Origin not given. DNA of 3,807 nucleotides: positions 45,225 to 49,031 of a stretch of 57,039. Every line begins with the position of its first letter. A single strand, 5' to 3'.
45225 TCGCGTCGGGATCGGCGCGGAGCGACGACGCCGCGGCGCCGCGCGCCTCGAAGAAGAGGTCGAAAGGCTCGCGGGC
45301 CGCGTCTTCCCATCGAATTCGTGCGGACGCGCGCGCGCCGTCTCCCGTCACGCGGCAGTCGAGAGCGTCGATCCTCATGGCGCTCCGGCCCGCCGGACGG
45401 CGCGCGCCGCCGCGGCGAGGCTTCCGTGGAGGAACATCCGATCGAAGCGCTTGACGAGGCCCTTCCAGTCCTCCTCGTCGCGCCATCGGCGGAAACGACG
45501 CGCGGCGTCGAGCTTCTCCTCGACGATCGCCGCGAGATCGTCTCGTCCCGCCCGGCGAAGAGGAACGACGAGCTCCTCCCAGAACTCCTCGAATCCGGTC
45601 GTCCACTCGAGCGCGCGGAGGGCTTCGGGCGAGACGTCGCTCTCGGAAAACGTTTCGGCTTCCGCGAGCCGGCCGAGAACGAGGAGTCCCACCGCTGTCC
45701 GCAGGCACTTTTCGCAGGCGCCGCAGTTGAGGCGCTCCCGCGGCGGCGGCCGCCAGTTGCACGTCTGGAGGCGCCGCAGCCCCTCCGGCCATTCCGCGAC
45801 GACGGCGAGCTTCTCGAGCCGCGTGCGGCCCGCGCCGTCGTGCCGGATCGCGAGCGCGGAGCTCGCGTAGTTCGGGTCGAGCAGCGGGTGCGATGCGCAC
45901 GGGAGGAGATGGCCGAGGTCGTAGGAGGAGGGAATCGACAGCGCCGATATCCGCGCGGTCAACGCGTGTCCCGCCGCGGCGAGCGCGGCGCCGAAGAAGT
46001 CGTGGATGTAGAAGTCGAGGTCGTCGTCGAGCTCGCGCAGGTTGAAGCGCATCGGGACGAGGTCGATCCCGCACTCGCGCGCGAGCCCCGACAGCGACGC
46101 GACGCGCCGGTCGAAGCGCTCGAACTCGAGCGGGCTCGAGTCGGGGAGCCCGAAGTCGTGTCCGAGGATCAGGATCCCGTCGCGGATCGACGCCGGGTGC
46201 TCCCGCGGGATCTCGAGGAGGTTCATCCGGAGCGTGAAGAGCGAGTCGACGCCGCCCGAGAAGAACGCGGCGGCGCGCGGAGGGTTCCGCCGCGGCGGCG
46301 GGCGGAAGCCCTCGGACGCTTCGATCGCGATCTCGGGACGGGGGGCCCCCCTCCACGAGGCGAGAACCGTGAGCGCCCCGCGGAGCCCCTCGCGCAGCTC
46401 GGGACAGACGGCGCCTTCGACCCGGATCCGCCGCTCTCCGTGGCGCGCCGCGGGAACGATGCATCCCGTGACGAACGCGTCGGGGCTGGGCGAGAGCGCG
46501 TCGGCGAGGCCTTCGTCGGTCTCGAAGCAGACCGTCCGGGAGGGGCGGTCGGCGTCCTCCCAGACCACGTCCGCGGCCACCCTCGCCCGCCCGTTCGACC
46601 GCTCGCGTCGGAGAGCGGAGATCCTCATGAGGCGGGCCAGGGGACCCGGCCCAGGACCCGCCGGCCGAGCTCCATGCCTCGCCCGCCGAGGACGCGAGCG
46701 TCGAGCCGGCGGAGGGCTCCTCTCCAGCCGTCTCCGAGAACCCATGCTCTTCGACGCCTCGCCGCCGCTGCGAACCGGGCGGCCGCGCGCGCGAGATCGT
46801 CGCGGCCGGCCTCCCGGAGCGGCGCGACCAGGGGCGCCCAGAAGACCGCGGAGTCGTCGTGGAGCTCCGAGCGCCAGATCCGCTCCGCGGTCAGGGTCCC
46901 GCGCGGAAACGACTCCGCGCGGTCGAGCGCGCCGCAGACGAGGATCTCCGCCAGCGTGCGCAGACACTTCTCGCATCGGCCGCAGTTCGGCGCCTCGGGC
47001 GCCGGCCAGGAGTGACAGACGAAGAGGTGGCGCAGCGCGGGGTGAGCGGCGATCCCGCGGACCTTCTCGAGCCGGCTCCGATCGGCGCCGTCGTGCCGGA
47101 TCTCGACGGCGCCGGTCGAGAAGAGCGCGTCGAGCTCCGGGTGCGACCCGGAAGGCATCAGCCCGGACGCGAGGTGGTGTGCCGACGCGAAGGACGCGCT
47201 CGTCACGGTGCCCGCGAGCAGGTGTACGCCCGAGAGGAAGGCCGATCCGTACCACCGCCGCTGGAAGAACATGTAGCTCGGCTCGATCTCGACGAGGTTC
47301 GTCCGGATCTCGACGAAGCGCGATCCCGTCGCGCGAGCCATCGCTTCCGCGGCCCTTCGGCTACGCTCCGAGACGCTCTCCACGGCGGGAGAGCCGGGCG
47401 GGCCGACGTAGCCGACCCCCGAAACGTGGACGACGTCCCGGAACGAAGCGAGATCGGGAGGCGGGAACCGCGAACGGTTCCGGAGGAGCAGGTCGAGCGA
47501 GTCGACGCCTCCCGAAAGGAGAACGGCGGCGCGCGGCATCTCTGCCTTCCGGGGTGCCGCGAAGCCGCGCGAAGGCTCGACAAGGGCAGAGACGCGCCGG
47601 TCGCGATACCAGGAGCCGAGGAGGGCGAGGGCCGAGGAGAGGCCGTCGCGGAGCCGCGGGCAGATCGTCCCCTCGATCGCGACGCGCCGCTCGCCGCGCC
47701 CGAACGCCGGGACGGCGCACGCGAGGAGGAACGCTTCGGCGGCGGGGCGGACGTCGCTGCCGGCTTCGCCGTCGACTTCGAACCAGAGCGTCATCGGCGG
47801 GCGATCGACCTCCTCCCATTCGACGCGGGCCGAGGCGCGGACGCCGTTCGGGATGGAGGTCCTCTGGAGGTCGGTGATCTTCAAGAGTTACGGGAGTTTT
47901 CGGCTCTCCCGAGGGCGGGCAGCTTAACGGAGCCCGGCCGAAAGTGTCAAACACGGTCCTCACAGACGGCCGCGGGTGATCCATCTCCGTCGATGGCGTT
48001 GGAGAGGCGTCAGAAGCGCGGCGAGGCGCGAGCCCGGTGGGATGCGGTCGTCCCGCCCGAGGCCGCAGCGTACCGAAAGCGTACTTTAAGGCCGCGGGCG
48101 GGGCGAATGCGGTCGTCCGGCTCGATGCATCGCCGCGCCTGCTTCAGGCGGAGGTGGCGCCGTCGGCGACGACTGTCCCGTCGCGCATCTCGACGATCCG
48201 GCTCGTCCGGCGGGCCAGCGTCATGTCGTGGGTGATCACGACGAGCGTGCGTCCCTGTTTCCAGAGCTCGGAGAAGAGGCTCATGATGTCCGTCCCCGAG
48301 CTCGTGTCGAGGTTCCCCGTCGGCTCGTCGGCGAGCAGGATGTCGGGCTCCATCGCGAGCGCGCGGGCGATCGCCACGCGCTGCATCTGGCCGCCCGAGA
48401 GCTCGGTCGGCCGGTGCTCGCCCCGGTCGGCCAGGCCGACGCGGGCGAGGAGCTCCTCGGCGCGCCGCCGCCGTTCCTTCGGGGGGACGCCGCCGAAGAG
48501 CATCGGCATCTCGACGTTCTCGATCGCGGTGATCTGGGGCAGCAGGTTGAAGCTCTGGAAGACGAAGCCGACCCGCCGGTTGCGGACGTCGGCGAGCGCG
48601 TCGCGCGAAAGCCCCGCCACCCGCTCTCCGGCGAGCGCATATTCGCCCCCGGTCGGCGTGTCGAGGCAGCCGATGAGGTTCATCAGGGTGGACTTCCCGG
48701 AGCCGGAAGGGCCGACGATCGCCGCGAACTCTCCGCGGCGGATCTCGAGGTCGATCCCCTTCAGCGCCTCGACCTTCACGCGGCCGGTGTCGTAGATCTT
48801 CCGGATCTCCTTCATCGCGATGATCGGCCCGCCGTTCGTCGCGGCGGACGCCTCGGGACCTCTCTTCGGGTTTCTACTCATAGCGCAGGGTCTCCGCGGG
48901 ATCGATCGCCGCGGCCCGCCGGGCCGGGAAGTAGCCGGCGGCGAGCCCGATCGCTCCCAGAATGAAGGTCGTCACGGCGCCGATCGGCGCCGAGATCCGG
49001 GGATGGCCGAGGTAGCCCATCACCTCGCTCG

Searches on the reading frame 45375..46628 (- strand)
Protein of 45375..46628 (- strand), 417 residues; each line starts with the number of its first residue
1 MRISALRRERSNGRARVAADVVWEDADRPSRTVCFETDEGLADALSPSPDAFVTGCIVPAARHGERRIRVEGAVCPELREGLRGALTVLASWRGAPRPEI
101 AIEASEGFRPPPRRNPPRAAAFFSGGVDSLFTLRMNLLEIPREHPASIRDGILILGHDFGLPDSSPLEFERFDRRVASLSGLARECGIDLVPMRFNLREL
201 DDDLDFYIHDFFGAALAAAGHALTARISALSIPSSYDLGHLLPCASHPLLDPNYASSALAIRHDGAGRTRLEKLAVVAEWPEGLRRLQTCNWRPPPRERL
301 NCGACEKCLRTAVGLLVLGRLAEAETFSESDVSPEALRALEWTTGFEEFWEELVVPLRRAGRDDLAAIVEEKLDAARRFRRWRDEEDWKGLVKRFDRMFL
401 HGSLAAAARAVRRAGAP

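Call 11: search_protein_families(library=ncbifam, proteins=[window:45375-46628:-], max_evalue=0.1)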
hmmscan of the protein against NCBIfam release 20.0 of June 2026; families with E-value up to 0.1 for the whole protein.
window:45375-46628:- (417 aa): 0 families

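Call 31: predict_structure(alignment_id=A2)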
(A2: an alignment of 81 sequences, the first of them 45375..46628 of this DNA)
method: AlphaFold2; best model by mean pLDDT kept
length: 417 residues; sequences in the alignment: 81
mean_pLDDT: 93.0   pTM: 0.89
mean pLDDT of the five models: 93.0, 92.8, 92.5, 92.0, 91.5
residues with pLDDT >= 90: 325; 70-90: 78; 50-70: 13; < 50: 1
segments of 3 or more residues with pLDDT < 50: none
pLDDT, mean of each block of 10 residues (from residue 1): 98 96 97 95 96 98 97 98 96 85 98 96 97 98 97 83 71 91 97 95 92 98 98 92 93 98 96 98 95 72 93 98 92 95 88 98 98 92 83 86 88 75
secondary structure, 60 per line:
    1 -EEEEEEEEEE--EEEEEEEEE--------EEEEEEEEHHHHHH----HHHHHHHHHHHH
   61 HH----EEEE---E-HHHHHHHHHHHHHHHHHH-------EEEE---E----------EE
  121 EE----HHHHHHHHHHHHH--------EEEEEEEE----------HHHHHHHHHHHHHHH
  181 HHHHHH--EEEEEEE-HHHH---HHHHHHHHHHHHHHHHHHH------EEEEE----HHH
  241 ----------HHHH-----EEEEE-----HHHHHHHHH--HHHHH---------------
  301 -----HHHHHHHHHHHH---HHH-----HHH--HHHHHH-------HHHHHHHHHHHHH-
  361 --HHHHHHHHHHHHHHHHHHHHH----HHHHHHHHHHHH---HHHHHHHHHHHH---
elements in order: E2-11 E14-22 E31-38 H39-44 H49-62 E67-70 H76-93 E101-104 E119-122 H127-139 E148-155 H166-186 E189-195 H197-200 H204-222 E229-233 H251-254 E260-264 H270-278 H281-285 H306-317 H334-339 H347-359 H363-383 H388-399 H403-414

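Call 34: fold_search(model_id=the predicted structure, library=pdb)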
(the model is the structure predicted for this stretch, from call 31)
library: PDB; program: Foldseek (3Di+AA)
matches with E <= 10: 429; with E <= 0.001: 2
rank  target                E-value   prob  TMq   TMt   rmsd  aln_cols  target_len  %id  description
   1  9y01_B                1.1e-06  1.00  0.41  0.40   9.1       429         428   15  QatB-QatC complex in qatABCD anti-phage defense (released 2025-10-01)
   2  9y02_B                6.0e-06  1.00  0.41  0.40   9.0       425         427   15  QatB-QatC complex in qatABCD anti-phage defense with ATP (released 2025-10-01)
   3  6hyt_B                2.4e-02  0.18  0.16  0.12  18.8       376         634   11  Crystal structure of DHX8 helicase domain bound to ADP at 2.3 Angstrom (released 2019-08-28)
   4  6hyt_C                4.3e-02  0.13  0.14  0.11  19.8       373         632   11  Crystal structure of DHX8 helicase domain bound to ADP at 2.3 Angstrom (released 2019-08-28)
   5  7w59_Y                5.0e-02  0.13  0.15  0.11  19.4       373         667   11  The cryo-EM structure of human pre-C*-I complex (released 2022-06-22)
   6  6hys_C                6.2e-02  0.11  0.15  0.12  19.4       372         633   11  Crystal structure of DHX8 helicase domain bound to ADP at 2.6 angstrom (released 2019-08-28)
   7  6int_B                1.4e-01  0.10  0.15  0.15  17.7       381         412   12  xylose isomerase from Paenibacillus sp. R4 (released 2019-01-16)
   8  5xjc_Y                2.0e-01  0.08  0.15  0.11  19.6       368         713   12  Cryo-EM structure of the human spliceosome just prior to exon ligation at 3.6 angstrom (released 2017-07-05)
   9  6qdv_V                2.0e-01  0.08  0.15  0.11  19.6       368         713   12  Human post-catalytic P complex spliceosome (released 2019-02-20)
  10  8sue_B                2.3e-01  0.25  0.24  0.21  15.9       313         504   13  Human asparagine synthetase (apo-ASNS) (released 2024-05-22)
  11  6i3o_A                3.3e-01  0.07  0.16  0.12  20.1       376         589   12  Crystal structure of DEAH-box ATPase Prp22 (released 2019-03-06)
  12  6hys_D                3.7e-01  0.06  0.16  0.12  19.2       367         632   11  Crystal structure of DHX8 helicase domain bound to ADP at 2.6 angstrom (released 2019-08-28)
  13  6gq3_A                3.9e-01  0.15  0.22  0.19  17.0       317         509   15  Human asparagine synthetase (ASNS) in complex with 6-diazo-5-oxo-L-norleucine (DON) at 1.85 A resolution (released 2019-09-18)
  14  8sue_A                4.5e-01  0.10  0.23  0.19  21.8       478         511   11  Human asparagine synthetase (apo-ASNS) (released 2024-05-22)
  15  5vjd_A                4.8e-01  0.06  0.13  0.15  18.3       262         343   10  Class II fructose-1,6-bisphosphate aldolase of Escherichia coli with DHAP (released 2018-04-11)
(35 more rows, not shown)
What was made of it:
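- Closest known: QatC of the QatABCD anti-phage system and Cap9 of type IV CBASS. Same: The full-length fold match to QatC (9y01_B) has E 1e-6 and probability 1.0 over 429 columns (call 34).
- The best PDB match is QatC over the full length (E 1e-6, probability 1.0; calls 31, 34).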

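Call 36: search_protein_families(library=padloc, proteins=[window:45375-46628:-], max_evalue=1)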
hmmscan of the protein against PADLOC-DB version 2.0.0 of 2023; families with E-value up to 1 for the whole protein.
window:45375-46628:- (417 aa): 0 families

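Call 53: search_solved_structures(query=A2, max_evalue=10, show_alignments=3)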
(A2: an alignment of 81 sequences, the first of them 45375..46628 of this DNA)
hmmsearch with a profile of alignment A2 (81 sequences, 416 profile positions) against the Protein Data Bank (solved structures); distinct sequences matched with E-value up to 10: 1.
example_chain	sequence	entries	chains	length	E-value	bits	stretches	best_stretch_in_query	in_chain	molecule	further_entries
1ssl_A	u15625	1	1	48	1.9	10.2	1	283-315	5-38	Hepatocyte growth factor receptor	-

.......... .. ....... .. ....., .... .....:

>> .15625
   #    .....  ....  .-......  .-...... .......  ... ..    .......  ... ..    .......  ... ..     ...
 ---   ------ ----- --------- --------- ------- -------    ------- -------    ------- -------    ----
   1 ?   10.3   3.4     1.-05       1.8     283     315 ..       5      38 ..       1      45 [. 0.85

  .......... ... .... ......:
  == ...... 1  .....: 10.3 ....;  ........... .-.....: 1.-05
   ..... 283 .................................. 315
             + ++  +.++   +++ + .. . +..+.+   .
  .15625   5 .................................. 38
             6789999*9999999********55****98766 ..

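Call 75: search_protein_representatives(alignment_id=A2)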
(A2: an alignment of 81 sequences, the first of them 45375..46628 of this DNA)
Query: 81 sequences, 416 profile positions. Proteins with E-value up to 0.001 (for the whole library): 8661; up to 1e-10: 6777; up to 1e-30: 3369. The best 150 are listed.
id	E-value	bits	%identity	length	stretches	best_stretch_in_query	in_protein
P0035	1.8e-162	557.2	-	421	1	1-414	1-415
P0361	3.3e-159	546.5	-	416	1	1-414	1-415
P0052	1.6e-158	544.2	-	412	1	1-412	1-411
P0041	2.6e-158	543.5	-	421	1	1-413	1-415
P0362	2.1e-153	527.3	-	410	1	1-409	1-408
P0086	1.2e-152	524.9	-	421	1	1-414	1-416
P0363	2.0e-151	520.9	-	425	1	1-415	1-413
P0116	8.2e-151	518.8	-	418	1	1-412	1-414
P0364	6.0e-150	516.0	-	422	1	1-411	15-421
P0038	2.5e-149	513.9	-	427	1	1-414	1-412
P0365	4.2e-149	513.2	-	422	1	1-412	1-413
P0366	3.7e-145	500.2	-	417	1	1-413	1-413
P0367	1.3e-142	491.8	-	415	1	1-413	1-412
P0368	2.3e-142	491.0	-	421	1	2-413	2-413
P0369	3.0e-142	490.6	-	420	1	1-414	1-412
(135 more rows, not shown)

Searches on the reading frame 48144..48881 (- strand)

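Call 10: search_protein_families(library=pfam, proteins=[window:48144-48881:-], max_evalue=0.001)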
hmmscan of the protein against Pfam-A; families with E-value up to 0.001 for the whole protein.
window:48144-48881:- (245 aa): 4 families
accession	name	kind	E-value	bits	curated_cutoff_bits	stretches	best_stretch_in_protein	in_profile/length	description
PF00005.33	ABC_tran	-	1.2e-33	117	25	1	40-188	1-136/137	ABC transporter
PF02463.25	SMC_N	-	4.7e-06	26.6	40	0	50-70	24-44/220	RecF/RecN/SMC N terminal domain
PF13304.12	AAA_21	-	3.9e-05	24.3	27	0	52-73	1-22/304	AAA domain, putative AbiEii toxin, Type IV TA system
PF13555.12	AAA_29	-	0.00023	21.3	27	1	44-67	16-39/61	P-loop containing region of AAA domain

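Call 63: search_protein_families(library=ncbifam, proteins=[window:48144-48881:-], max_evalue=0.00001)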
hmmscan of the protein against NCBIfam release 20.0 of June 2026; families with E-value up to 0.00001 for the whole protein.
window:48144-48881:- (245 aa): 187 families (the best 25 are shown)
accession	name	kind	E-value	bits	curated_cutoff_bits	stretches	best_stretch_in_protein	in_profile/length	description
NF007826.0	PRK10535.1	equivalog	1.4e-78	264.7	966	1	19-242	3-226/648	macrolide ABC transporter ATP-binding protein/permease MacB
NF008639.0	PRK11629.1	equivalog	2.2e-73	246.5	360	1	21-239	7-226/234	lipoprotein-releasing ABC transporter ATP-binding protein LolD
TIGR02211.1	LolD_lipo_ex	equivalog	6e-73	245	307.75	1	20-237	1-219/221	lipoprotein-releasing ABC transporter ATP-binding protein LolD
NF038007.1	ABC_ATP_DarD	equivalog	6.5e-66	221.9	375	1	21-236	2-217/218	darobactin export ABC transporter ATP-binding protein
TIGR02673.1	FtsE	equivalog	1.9e-62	210.7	264.85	1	20-235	1-213/214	cell division ATP-binding protein FtsE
NF007879.0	PRK10584.1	equivalog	1.6e-60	204.7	336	1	20-237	6-224/228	putative ABC transporter ATP-binding protein YbbA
TIGR02982.1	heterocyst_DevA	subfamily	9e-60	202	295.8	1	20-237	1-219/220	ABC exporter ATP-binding subunit, DevA family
TIGR03608.1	L_ocin_972_ABC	subfamily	9.2e-56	188.6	254.85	1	24-232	2-206/206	putative bacteriocin export ABC transporter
NF007027.0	PRK09493.1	equivalog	3.8e-55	186.9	379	1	21-243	2-220/240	glutamine ABC transporter ATP-binding protein GlnQ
NF008428.0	PRK11264.1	equivalog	2.1e-54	184.4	406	1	38-243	17-228/250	L-cystine ABC transporter ATP-binding protein TcyN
TIGR01186.1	proV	subfamily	3.7e-53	180.9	326.6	1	38-241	7-212/363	betaine/proline/choline family ABC transporter ATP-binding protein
TIGR02315.1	ABC_phnC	equivalog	2.2e-52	177.9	266.1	1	20-244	1-231/243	phosphonate ABC transporter ATP-binding protein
TIGR02314.1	ABC_MetN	equivalog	3.7e-50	170.9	499.7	1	21-241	2-223/343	methionine ABC transporter ATP-binding protein MetN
NF040933.2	ABC_arch_GlcV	equivalog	1.1e-49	169.2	450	1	21-220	3-202/357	glucose ABC transporter ATP-binding protein GlcV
TIGR04521.1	ECF_ATPase_2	equivalog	9.3e-49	166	330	1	21-243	1-229/279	energy-coupling factor transporter ATPase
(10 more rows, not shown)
